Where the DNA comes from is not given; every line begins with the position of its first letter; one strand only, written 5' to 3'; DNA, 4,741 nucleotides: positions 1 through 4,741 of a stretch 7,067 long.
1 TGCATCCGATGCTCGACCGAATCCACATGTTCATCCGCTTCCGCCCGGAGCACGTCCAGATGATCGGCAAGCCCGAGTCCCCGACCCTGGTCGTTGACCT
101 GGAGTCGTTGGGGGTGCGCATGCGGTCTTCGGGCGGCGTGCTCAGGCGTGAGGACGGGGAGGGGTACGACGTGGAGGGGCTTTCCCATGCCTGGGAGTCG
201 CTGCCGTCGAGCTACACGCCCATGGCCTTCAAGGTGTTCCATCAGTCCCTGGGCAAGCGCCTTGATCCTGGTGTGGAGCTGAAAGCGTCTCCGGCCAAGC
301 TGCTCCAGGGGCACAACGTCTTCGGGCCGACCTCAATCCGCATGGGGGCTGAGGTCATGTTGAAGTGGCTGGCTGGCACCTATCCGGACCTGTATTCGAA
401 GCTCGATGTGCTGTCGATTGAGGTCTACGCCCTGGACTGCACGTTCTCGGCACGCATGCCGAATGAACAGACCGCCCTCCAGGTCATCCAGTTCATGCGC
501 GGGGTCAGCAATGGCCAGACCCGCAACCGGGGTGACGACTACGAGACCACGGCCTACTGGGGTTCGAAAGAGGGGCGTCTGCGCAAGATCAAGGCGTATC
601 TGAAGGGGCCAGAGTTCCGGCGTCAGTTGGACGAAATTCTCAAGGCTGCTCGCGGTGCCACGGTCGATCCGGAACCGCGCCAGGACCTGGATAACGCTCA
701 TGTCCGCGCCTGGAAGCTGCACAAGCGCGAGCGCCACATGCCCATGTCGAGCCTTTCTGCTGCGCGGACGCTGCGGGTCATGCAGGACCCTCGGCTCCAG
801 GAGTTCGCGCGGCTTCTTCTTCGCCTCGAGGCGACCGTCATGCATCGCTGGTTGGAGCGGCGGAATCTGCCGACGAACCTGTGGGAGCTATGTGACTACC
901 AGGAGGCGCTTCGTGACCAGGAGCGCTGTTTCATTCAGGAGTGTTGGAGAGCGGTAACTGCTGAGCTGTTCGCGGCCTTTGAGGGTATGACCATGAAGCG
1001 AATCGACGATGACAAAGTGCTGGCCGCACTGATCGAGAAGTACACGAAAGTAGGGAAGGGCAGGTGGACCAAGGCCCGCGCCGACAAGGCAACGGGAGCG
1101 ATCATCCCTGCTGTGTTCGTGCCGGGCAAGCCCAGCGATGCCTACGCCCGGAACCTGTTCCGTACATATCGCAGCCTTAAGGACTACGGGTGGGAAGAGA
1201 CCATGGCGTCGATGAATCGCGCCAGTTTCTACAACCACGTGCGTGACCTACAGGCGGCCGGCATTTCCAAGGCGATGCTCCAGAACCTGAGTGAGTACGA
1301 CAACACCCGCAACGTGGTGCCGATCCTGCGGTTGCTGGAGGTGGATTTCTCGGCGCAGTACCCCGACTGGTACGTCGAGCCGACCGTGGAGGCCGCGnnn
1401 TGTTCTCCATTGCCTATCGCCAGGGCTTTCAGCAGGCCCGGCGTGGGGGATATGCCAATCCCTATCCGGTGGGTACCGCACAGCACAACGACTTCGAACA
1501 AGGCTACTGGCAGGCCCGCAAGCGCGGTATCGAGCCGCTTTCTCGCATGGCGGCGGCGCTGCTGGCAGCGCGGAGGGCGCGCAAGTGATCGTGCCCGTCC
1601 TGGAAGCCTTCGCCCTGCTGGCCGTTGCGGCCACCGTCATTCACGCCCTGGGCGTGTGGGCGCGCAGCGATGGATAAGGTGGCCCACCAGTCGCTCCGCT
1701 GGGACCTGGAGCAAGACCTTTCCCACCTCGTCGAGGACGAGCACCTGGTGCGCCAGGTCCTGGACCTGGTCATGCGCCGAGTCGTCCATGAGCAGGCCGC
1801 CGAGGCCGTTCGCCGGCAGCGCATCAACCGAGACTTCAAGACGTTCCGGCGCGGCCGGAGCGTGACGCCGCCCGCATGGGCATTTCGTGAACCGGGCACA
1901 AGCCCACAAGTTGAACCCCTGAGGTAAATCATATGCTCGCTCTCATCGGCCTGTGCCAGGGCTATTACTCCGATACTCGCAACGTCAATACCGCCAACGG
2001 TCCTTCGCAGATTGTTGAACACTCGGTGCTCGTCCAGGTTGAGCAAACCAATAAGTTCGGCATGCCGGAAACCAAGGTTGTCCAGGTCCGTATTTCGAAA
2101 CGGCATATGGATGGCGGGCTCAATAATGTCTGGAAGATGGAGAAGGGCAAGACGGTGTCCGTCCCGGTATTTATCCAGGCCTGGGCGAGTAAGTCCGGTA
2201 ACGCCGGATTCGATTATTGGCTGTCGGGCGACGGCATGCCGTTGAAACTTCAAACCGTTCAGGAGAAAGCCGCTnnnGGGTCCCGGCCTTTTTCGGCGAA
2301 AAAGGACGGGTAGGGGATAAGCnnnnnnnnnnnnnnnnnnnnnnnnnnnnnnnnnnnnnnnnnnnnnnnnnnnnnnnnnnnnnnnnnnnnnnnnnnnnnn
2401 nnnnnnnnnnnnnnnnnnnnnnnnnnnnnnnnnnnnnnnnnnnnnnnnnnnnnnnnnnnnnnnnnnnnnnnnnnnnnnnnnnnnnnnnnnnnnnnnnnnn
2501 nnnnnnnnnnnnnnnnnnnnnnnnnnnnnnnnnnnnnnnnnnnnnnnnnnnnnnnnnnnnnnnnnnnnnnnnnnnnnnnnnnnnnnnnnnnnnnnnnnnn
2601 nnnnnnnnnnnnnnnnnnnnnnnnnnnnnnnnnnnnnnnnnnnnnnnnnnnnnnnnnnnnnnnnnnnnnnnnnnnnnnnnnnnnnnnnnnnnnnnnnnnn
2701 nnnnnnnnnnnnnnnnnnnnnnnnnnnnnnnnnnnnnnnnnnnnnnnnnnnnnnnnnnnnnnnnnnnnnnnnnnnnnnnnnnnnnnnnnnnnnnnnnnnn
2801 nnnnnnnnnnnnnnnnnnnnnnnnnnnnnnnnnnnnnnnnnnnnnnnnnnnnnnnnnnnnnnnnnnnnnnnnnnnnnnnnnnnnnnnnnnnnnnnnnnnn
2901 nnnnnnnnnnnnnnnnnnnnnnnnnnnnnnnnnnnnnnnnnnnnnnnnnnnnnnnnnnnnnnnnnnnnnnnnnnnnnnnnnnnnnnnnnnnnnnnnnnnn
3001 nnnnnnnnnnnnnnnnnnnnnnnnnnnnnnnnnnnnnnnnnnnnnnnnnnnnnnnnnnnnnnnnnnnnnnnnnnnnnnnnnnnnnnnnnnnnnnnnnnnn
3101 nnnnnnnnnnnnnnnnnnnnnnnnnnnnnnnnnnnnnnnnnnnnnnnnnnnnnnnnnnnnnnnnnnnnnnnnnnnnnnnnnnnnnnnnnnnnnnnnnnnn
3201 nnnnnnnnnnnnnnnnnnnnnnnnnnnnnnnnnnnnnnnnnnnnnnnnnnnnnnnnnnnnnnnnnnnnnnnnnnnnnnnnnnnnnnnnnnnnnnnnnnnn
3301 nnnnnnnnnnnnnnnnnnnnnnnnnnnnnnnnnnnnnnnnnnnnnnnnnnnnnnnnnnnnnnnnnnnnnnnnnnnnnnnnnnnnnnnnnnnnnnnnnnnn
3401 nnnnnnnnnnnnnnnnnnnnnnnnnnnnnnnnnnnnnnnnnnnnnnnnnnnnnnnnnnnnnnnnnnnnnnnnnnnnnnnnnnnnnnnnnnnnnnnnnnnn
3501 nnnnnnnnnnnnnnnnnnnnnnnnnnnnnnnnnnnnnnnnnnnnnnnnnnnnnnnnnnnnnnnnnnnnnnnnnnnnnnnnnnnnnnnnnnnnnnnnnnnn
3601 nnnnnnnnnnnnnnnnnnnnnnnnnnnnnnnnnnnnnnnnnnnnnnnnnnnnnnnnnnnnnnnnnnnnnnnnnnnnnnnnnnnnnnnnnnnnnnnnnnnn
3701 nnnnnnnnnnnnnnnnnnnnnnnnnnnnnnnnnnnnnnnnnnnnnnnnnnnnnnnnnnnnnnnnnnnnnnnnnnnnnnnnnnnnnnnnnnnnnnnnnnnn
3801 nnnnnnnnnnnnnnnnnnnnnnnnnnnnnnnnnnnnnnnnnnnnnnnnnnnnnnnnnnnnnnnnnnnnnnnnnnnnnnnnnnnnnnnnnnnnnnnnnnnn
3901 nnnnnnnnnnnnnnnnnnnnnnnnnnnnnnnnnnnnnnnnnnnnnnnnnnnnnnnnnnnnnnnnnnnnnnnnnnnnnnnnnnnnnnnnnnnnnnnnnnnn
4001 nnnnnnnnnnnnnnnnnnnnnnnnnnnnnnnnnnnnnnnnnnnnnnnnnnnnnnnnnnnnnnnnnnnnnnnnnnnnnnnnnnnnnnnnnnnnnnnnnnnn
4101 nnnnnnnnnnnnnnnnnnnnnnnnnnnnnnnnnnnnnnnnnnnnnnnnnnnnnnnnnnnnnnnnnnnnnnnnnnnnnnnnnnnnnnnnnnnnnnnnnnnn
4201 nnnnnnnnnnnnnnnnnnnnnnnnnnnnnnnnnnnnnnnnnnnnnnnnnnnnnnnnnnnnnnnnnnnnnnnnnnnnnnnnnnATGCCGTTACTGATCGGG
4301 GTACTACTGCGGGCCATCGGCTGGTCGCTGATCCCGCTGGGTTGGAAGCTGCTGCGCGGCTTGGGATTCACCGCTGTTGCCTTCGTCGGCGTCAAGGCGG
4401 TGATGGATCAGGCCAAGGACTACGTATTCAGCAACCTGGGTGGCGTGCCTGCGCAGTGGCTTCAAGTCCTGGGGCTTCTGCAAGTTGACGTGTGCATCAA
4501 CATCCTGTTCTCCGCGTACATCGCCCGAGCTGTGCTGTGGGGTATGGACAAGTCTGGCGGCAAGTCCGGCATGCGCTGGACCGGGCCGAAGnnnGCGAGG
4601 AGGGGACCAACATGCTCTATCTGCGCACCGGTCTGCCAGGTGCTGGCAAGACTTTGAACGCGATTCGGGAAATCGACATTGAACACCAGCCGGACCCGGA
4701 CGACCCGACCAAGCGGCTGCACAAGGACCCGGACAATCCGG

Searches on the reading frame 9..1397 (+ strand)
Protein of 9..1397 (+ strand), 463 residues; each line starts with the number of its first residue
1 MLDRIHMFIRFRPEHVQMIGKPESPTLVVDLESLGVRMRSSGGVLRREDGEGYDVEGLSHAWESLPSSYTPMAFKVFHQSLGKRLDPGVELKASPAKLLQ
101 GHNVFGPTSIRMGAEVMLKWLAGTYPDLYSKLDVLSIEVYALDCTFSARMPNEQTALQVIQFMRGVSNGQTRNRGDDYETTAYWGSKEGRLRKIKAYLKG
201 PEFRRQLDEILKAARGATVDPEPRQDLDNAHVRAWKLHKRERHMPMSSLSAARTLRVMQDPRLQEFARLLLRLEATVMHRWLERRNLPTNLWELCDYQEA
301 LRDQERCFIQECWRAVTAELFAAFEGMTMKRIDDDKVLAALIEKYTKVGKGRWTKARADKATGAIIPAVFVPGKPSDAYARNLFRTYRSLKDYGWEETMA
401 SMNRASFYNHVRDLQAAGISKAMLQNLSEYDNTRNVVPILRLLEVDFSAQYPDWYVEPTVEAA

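Call 38: search_protein_families(library=pfam, proteins=[window:9-1397:+], max_evalue=0.01)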
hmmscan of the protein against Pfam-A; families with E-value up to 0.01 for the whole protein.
window:9-1397:+ (463 aa): 2 families
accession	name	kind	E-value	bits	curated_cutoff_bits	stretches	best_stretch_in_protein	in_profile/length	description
PF05144.20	Phage_CRI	-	1e-47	163.2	21.7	1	1-287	1-223/232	Replication-associated protein G2P N-terminal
PF05155.20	G2P_X_C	-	2.9e-15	57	25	1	378-459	10-86/88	Replication-associated protein G2P C-terminal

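Call 39: search_protein_families(library=phrogs, proteins=[window:9-1397:+], max_evalue=0.01)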
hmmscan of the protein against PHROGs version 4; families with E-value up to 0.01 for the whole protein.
window:9-1397:+ (463 aa): 5 families
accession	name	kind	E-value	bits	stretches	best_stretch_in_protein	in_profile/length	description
phrog_702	-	DNA, RNA and nucleotide metabolism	4.5e-111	372.7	1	1-461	2-369/382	replication protein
phrog_16882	-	unknown function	2.1e-72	244.3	1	1-218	1-220/230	-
phrog_8855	-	DNA, RNA and nucleotide metabolism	2.8e-48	165.8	2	373-461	152-237/255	replication protein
phrog_20774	-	unknown function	2.3e-14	54.4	1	373-460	96-179/285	-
phrog_17464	-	DNA, RNA and nucleotide metabolism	0.0011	20.1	1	398-457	31-87/100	replication protein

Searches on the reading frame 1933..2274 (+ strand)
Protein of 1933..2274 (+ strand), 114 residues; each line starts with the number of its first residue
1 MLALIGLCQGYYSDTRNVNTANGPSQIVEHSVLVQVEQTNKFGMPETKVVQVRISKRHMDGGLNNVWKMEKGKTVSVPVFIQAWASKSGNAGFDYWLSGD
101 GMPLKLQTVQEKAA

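Call 38: search_protein_families(library=pfam, proteins=[window:1933-2274:+], max_evalue=0.01)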
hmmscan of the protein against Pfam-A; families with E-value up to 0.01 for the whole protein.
window:1933-2274:+ (114 aa): 1 family
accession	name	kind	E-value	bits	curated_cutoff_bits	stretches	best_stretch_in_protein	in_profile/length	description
PF17426.7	Putative_G5P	-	1.6e-10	41.5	25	1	21-101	23-102/108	Putative Gamma DNA binding protein G5P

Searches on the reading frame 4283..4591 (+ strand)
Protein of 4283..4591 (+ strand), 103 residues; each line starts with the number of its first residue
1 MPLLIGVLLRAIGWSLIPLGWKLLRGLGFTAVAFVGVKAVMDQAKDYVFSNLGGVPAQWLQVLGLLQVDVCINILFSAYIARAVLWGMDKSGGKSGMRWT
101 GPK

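Call 38: search_protein_families(library=pfam, proteins=[window:4283-4591:+], max_evalue=0.01)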
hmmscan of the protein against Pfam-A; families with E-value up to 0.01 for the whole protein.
window:4283-4591:+ (103 aa): 1 family
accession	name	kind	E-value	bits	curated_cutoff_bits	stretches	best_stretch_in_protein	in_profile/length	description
PF10734.14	DUF2523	-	1.4e-13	51.6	22.1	1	8-85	1-78/80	Protein of unknown function (DUF2523)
